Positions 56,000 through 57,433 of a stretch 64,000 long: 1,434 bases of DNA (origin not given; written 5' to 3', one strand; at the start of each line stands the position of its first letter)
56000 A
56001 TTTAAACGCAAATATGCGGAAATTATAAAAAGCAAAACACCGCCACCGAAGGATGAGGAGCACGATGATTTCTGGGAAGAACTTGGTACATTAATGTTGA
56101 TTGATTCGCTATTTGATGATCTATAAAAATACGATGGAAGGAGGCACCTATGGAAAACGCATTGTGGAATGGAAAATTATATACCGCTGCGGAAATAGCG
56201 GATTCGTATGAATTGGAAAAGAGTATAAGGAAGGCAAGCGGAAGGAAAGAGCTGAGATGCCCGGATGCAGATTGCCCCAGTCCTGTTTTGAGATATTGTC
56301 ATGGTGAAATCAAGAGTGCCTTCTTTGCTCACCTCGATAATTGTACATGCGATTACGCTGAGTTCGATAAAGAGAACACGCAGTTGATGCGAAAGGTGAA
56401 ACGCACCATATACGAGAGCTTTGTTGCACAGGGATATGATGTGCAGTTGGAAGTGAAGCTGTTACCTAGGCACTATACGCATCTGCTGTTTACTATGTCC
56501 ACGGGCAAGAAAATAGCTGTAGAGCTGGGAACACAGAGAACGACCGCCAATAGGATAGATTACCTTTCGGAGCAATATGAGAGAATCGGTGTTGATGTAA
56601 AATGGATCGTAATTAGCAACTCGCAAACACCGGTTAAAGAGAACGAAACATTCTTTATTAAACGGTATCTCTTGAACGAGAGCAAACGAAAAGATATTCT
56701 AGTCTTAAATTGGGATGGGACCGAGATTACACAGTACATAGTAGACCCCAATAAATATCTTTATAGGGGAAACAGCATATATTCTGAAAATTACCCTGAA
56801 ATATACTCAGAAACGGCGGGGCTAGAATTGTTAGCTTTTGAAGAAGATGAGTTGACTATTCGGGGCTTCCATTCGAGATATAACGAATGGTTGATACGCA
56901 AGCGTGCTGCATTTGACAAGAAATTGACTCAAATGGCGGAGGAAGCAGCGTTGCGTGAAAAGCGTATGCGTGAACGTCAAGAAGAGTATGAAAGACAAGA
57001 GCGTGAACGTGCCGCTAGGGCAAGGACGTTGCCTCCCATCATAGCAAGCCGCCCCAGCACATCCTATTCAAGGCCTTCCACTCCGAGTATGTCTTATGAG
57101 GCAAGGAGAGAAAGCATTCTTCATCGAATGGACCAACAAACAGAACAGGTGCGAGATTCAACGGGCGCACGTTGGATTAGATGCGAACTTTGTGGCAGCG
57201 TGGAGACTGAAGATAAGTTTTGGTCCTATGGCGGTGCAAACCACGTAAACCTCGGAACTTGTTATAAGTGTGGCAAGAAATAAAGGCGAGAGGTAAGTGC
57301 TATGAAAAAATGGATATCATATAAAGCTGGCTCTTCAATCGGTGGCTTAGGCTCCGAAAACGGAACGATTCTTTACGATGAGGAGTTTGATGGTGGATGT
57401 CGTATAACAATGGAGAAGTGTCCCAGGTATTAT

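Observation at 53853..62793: WYL-regulator-centred operon of nuclease-like, Zn-ribbon and unknown proteins on a serine-recombinase element: candidate undescribed defence or anti-defence module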

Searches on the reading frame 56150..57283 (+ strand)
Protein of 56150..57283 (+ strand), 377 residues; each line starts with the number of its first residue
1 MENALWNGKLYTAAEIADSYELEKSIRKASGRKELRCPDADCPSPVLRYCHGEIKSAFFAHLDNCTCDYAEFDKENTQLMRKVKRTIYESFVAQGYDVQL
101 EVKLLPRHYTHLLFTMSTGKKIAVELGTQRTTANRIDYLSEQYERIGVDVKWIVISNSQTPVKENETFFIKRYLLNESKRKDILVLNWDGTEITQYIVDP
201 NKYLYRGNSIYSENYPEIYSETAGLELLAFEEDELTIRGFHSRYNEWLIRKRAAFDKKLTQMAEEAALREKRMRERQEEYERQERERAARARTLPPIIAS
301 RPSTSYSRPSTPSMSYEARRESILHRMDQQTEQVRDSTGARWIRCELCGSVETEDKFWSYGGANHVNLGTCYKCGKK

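Call 5: search_protein_families(library=pfam, max_evalue=0.01, proteins=[window:56150-57283:+])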
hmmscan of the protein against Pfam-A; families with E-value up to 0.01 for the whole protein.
window:56150-57283:+ (377 aa): 0 families

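Call 7: search_protein_families(library=padloc, max_evalue=0.01, proteins=[window:56150-57283:+])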
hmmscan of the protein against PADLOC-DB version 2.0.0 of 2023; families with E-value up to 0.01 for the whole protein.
window:56150-57283:+ (377 aa): 0 families

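Call 8: search_protein_families(library=phrogs, max_evalue=0.01, proteins=[window:56150-57283:+])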
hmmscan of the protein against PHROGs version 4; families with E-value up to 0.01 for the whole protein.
window:56150-57283:+ (377 aa): 0 families

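Call 9: search_protein_families(library=ncbifam, max_evalue=0.01, proteins=[window:56150-57283:+])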
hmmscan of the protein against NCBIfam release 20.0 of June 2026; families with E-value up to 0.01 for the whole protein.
window:56150-57283:+ (377 aa): 0 families

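Call 17: find_homologous_proteins(query=window:56150-57283:+, max_evalue=0.001)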
Query window:56150-57283:+ (377 aa): 159 proteins with E <= 0.001 among 2782 candidates; the best 120 are listed.
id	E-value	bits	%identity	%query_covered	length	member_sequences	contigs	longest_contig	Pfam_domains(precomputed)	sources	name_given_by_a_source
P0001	2.1e-246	835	96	100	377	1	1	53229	-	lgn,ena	-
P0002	3.0e-246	834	96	100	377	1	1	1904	-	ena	-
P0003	9.0e-246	833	95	100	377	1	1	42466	-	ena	-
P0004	4.6e-245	831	96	100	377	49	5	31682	-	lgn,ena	-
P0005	1.5e-218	743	84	100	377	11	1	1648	-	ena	-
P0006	2.4e-218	743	96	91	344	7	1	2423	-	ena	-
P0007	3.2e-218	742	84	100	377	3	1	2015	-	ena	-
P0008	5.3e-217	738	85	100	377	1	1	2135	-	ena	-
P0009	2.6e-216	736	84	100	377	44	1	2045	-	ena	-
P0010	1.2e-214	730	84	100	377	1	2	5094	-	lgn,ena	-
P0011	6.1e-213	725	81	100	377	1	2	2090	-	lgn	-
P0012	1.5e-212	724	81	100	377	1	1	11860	-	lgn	-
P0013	2.3e-212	723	83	100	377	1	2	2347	-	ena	-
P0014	1.2e-210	717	81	100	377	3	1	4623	-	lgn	-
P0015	2.3e-210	716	80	100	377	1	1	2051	-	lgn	-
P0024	1.4e-173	595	69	100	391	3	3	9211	-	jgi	jgi:hypothetical protein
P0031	2.2e-146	506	59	100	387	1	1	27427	-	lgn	-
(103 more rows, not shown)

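Call 19: find_related_loci(query=A1, collection=genome_contigs, flank=10000)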
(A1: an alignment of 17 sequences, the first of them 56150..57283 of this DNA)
Query A1 (377 aa) in genome_contigs; peptide patterns used: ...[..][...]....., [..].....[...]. (x = any residue, [..] = any of these).
103 stretches matched a pattern; 42 encode a relative of the query (tblastn E <= 1e-3); 42 distinct loci.
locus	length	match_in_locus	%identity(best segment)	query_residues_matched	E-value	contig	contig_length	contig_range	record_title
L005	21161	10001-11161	57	1-377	1e-147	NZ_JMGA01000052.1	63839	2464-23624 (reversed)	Desulfosporosinus sp. HMP52 Desulfosporosinus_HMP51_contig_55, whole genome shotgun sequence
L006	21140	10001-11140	56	1-377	5e-145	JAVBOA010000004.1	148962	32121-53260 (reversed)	MAG: Eubacteriales bacterium isolate EPI_MAG_00096 c_000001033133, whole genome shotgun sequence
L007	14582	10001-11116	51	1-376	1e-127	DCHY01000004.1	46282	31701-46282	MAG TPA_asm: Clostridiales bacterium UBA1740 UBA1740_contig_17888, whole genome shotgun sequence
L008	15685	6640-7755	50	1-376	2e-125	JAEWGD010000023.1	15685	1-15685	MAG: Bacillota bacterium isolate OH_PBlB_209 k127_11077, whole genome shotgun sequence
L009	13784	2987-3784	67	1-266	3e-123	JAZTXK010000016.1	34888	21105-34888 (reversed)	MAG: Eubacteriales bacterium isolate T1900045330_YK20190019.MAGScoT_cleanbin_000010 SGB_6514_k141_191727, whole genome s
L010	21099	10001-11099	56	1-374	5e-115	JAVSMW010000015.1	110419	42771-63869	MAG: Thermincola sp. isolate NRBC_bin_10V2 Thermincola_NRBC_Contig_15, whole genome shotgun sequence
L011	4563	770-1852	48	1-351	6e-112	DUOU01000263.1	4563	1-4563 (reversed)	MAG TPA_asm: Bacteroidetes bacterium isolate AS08sgBPME_22 278282_AS08, whole genome shotgun sequence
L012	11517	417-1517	46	1-377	2e-110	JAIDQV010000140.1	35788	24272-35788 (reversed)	MAG: Clostridia bacterium isolate SC0360_S7_15 SC0360_S7_15_contig_140, whole genome shotgun sequence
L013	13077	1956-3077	43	1-376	2e-109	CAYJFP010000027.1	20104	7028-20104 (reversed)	MAG TPA_asm: uncultured Eubacteriales bacterium isolate ERP123703_co3_195 genome assembly, contig: NODE_3118_length_2010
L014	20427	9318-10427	45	1-374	3e-106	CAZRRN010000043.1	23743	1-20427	MAG TPA_asm: uncultured Lachnospiraceae bacterium isolate binchicken_co154_223 genome assembly, contig: NODE_3271_length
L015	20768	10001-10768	59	1-256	5e-103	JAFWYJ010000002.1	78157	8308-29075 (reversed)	MAG: Clostridia bacterium isolate RGIG6183 Sheep_Rectum-1__c11323, whole genome shotgun sequence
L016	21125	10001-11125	44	1-376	7e-102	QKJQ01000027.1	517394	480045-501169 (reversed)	MAG: Clostridia bacterium isolate SZUA-610 scaffold_5, whole genome shotgun sequence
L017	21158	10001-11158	40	1-374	3e-96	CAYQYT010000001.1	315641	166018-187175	MAG TPA_asm: uncultured Eubacteriales bacterium isolate binchicken_co370_265 genome assembly, contig: NODE_19_length_315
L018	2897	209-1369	40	1-377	8e-98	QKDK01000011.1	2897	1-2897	MAG: Clostridia bacterium isolate SZUA-448 scaffold_211297, whole genome shotgun sequence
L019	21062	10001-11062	42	1-374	2e-93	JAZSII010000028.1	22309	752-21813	MAG: Acetatifactor sp. isolate T1900044572_TS20190038.MAGScoT_cleanbin_000063 SGB_441_k141_2174070, whole genome shotgun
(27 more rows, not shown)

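Call 22: find_encoding_contigs(protein=P0012, flank=10000, max_places=3)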
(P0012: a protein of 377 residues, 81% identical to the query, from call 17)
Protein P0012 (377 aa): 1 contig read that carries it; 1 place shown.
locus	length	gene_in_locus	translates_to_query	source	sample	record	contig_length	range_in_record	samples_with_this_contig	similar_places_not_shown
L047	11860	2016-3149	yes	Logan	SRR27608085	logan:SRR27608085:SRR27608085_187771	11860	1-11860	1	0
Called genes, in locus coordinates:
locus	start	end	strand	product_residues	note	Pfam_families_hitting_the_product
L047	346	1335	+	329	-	PF08279:HTH_11 (faint), PF13280:WYL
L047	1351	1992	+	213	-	PF00929:RNase_T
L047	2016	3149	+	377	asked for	-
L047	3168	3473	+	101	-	-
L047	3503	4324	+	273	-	-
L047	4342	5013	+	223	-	-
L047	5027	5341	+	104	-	-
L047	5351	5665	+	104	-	-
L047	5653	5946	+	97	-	-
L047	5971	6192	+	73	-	-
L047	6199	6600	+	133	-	-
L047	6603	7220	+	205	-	-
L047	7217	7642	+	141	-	PF01327:Pep_deformylase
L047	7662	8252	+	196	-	PF00753:Lactamase_B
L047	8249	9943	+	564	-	PF03747:ADP_ribosyl_GH, PF01661:Macro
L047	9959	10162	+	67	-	-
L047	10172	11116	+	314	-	-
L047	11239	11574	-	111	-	PF12844:HTH_19, PF01381:HTH_3, PF13443:HTH_26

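Call 23: find_encoding_contigs(protein=P0024, flank=10000, max_places=3)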
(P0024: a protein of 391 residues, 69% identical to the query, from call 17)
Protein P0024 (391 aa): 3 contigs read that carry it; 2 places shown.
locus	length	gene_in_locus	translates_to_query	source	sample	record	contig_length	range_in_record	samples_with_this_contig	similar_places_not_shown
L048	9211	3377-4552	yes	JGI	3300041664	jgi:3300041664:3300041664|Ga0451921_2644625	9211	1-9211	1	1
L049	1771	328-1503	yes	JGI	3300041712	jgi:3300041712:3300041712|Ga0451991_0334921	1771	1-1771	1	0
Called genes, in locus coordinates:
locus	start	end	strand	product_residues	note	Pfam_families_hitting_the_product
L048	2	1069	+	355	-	?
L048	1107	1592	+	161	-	-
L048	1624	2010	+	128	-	-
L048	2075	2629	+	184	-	-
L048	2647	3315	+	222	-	PF10544:T5orf172, PF13455:MUG113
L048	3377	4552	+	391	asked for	-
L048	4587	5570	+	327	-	-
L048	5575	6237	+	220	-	-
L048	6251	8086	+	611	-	-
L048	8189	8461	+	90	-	-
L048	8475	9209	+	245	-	?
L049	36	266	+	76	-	-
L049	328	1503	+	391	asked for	-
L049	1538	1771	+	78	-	?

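Call 24: find_encoding_contigs(protein=P0031, flank=10000, max_places=3)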
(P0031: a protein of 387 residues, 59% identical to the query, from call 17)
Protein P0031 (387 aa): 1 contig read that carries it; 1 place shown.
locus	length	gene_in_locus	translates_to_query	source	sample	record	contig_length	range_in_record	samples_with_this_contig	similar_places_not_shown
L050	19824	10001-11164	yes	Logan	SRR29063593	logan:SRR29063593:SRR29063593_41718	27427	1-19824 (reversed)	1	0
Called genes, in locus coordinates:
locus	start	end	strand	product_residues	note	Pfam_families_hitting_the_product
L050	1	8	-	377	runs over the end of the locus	PF10926:DUF2800, PF12705:PDDEXK_1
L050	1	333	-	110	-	-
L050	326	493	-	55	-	-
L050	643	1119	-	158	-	-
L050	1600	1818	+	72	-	PF13443:HTH_26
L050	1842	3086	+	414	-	PF20277:CTD11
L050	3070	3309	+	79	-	PF20292:MC7, PF20293:MC6 (weak)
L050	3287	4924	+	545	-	PF13476:AAA_23, PF10088:DUF2326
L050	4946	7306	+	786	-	PF01555:N6_N4_Mtase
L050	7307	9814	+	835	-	PF04851:ResIII, PF18766:SWI2_SNF2 (faint), PF27151:YagJ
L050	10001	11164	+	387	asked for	-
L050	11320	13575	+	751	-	PF28527:DUF8425, PF28530:DUF8426, PF07728:AAA_5, PF28529:McrB_lid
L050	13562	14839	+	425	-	PF10117:McrBC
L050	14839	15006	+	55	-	-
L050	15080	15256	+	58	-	-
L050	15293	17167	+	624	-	-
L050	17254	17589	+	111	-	-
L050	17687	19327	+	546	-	-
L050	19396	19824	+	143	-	?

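Call 27: search_solved_structures(query=A1, max_evalue=1)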
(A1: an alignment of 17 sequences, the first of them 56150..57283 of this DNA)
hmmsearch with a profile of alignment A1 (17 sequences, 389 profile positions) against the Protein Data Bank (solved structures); distinct sequences matched with E-value up to 1: 11.
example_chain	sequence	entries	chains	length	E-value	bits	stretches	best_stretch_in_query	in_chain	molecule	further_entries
9vgf_AX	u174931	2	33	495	0.0063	18.7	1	188-340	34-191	Cag pathogenicity island protein X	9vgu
6x6j_AX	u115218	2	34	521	0.0077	18.4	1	188-339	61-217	Cag pathogenicity island protein (Cag8)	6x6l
6oeg_N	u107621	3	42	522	0.0083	18.3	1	188-340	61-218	Type IV secretion system apparatus protein CagX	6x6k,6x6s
1wgs_A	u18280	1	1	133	0.014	17.6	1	236-298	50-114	MYST histone acetyltransferase 1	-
7cmr_A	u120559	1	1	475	0.067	15.4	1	237-319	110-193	Histone acetyltransferase KAT8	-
1nt2_B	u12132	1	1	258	0.075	15.2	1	205-337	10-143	conserved hypothetical protein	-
1rh2_A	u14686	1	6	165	0.71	12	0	71-120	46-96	INTERFERON-ALPHA 2B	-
4ypg_C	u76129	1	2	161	0.72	11.9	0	71-120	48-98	Interferon alpha-2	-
1itf_A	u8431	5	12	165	0.74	11.9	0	71-120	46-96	INTERFERON ALPHA-2A | Interferon alpha-2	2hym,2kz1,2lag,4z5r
2lms_A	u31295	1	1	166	0.75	11.9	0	71-120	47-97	Interferon alpha-2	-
9gvl_A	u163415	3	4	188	0.99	11.5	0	71-120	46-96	Interferon alpha-2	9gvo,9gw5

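Call 63: predict_structure(alignment_id=A1)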
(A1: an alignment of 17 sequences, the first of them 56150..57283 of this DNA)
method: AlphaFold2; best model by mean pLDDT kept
length: 377 residues; sequences in the alignment: 17
mean_pLDDT: 83.5   pTM: 0.62
mean pLDDT of the five models: 83.5, 78.8, 73.4, 72.9, 72.1
residues with pLDDT >= 90: 155; 70-90: 175; 50-70: 19; < 50: 28
segments of 3 or more residues with pLDDT < 50: 64-74, 294-310
pLDDT, mean of each block of 10 residues (from residue 1): 90 87 86 88 85 69 51 61 94 96 91 95 90 84 95 87 73 84 91 90 78 84 95 92 93 87 88 88 80 48 39 79 89 88 94 93 88 84
secondary structure, 60 per line:
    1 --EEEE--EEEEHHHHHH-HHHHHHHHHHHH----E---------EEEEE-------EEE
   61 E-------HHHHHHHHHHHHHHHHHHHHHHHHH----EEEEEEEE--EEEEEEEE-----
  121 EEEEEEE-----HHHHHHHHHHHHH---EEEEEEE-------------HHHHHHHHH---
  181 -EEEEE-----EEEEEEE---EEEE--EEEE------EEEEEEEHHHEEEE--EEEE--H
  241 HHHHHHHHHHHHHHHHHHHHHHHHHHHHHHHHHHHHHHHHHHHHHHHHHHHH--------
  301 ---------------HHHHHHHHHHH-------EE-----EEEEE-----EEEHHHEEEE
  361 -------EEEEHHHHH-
elements in order: E3-6 E9-12 H13-18 H20-31 E46-50 E58-61 H69-93 E98-105 E108-115 E121-127 H133-145 E149-155 H169-177 E182-186 E192-198 E202-205 E208-211 E218-224 E228-231 E234-237 H240-292 H316-326 E341-345 E351-353 E357-360 E368-371 H372-376

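Call 67: fold_search(model_id=the predicted structure, library=pdb)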
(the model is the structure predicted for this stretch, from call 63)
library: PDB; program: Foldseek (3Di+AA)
matches with E <= 10: 1085; with E <= 0.001: 0
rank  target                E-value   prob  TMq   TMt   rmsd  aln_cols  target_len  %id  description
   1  2ph7_B                1.1e-03  0.94  0.21  0.33  12.4       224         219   16  Crystal structure of AF2093 from Archaeoglobus fulgidus (released 2007-05-08)
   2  2ph7_A                2.0e-03  0.97  0.24  0.37  12.1       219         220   15  Crystal structure of AF2093 from Archaeoglobus fulgidus (released 2007-05-08)
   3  5gke_A                5.6e-03  0.99  0.17  0.25   4.1        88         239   18  Structure of EndoMS-dsDNA1 complex (released 2016-11-02)
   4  8gh6_A                6.4e-03  0.89  0.19  0.09   9.3       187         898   14  Bombyx mori R2 retrotransposon initiating target-primed reverse transcription (released 2023-04-05)
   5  3dnx                  1.5e-02  1.00  0.20  0.45   3.8       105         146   12  SPO1766 protein of unknown function from Silicibacter pomeroyi. (released 2008-09-02)
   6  8iby_C                1.5e-02  0.97  0.19  0.10   6.4       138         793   12  Structure of R2 with 5'ORF (released 2023-09-20)
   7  5csl_B                1.5e-02  0.38  0.15  0.04  11.9       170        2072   11  Crystal structure of the 500 kD yeast acetyl-CoA carboxylase holoenzyme dimer (released 2015-10-28)
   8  9dou_A                1.8e-02  0.91  0.20  0.09   9.8       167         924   12  Taeniopygia guttata R2 retrotransposon (R2Tg) initiating target-primed reverse transcription (released 2025-05-21)
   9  8ibz_C                2.0e-02  0.87  0.18  0.10   6.7       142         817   13  Structure of R2 with 5'ORF and 3'UTR (released 2023-09-20)
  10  2vld_A                2.0e-02  0.54  0.16  0.24  14.4       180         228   11  crystal structure of a repair endonuclease from Pyrococcus abyssi (released 2009-05-19)
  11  5csk_A                2.3e-02  0.72  0.18  0.04   6.0       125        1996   10  Crystal structure of yeast acetyl-CoA carboxylase, unbiotinylated (released 2015-10-28)
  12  6p66_B                2.6e-02  0.96  0.15  0.13   4.4        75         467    9  The crystal structure of the XPB complex with Bax1 from Archaeoglobus fulgidus at 3.0 Angstrom resolution (released 2020-06-17)
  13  4qbn_A                2.6e-02  0.94  0.17  0.53   5.9       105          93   19  VRR_NUC domain (released 2014-09-10)
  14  5csa_A                2.6e-02  0.21  0.12  0.06   9.3       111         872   14  Crystal structure of domains BT-BCCP-AC1-AC5 of yeast acetyl-CoA carboxylase (released 2015-10-28)
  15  2vld_B                2.8e-02  0.60  0.17  0.26  14.2       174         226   12  crystal structure of a repair endonuclease from Pyrococcus abyssi (released 2009-05-19)
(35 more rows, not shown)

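Call 71: find_related_loci(query=A1, collection=viral_contigs, flank=10000)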
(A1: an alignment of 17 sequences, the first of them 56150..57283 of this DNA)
Query A1 (377 aa) in viral_contigs; peptide patterns used: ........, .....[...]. (x = any residue, [..] = any of these).
32 stretches matched a pattern; 11 encode a relative of the query (tblastn E <= 1e-3); 11 distinct loci.
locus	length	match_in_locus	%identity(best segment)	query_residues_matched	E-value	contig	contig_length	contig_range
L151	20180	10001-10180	36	26-89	5e-7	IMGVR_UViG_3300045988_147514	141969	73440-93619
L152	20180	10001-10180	36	26-89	5e-7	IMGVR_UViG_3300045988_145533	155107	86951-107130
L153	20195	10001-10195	35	26-94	3e-6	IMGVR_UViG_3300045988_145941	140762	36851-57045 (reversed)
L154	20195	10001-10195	35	26-94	3e-6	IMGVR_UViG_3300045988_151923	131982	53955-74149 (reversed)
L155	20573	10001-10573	23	13-203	3e-6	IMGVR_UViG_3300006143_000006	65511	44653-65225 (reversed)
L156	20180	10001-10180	36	26-89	3e-6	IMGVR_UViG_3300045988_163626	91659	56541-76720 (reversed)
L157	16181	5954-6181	30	13-89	7e-6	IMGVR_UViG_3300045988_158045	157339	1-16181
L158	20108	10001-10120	42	26-68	1e-5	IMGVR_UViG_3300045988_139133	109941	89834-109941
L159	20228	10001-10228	30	13-89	6e-6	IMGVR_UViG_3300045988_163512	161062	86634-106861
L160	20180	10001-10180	36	26-89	5e-7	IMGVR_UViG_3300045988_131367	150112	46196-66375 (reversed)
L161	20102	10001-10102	49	25-61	2e-4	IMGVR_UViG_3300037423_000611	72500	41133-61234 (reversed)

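Call 92: search_protein_families(library=pfam, alignment_id=A1, max_evalue=0.1)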
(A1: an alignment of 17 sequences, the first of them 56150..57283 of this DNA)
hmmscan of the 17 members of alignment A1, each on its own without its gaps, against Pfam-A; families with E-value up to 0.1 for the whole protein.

A. member 1, window:56150-57283:+ (377 aa): 3 families
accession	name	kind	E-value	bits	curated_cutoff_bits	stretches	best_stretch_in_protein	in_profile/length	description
PF06054.18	CoiA_nuc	-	0.013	16.1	20.3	1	82-166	7-91/158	Competence protein CoiA, nuclease-like domain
PF08912.16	Rho_Binding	-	0.043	15.1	23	0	67-124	3-58/69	Rho Binding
PF25164.1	CoiA_N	-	0.09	12.7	26.3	0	25-69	8-49/50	Competence protein CoiA, N-terminal domain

B. families by the number of members that match (of 17 scanned): 12 families
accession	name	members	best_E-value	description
PF25164.1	CoiA_N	15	0.00037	Competence protein CoiA, N-terminal domain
PF06054.18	CoiA_nuc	12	1.9e-07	Competence protein CoiA, nuclease-like domain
PF05130.17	FlgN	1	0.0025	FlgN protein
PF05911.16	FPP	1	0.0077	Filament-like plant protein, long coiled-coil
PF00978.26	RdRP_2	1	0.011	RNA dependent RNA polymerase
PF25321.1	PH_RASGAP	1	0.012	PH domain-like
PF03255.19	ACCA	1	0.018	Acetyl co-enzyme A carboxylase carboxyltransferase-like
PF04857.26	CAF1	1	0.018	CAF1 family ribonuclease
PF08912.16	Rho_Binding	1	0.043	Rho Binding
PF13863.11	DUF4200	1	0.075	Domain of unknown function (DUF4200)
PF17848.7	Zn_ribbon_ACC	1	0.091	Acetyl-CoA carboxylase zinc finger domain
PF03194.20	LUC7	1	0.098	LUC7 N_terminus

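Call 97: search_protein_families(library=pfam, max_evalue=0.01, proteins=[L050:15293-17167:+, L047:3503-4324:+, L047:4342-5013:+, L047:6603-7220:+, L047:10172-11116:+])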
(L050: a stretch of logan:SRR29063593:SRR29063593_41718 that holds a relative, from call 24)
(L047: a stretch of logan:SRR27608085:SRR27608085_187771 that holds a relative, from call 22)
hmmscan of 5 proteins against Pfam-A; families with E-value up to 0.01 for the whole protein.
L050:15293-17167:+ (624 aa): 0 families

L047:3503-4324:+ (273 aa): 0 families

L047:4342-5013:+ (223 aa): 0 families

L047:6603-7220:+ (205 aa): 0 families

L047:10172-11116:+ (314 aa): 0 families
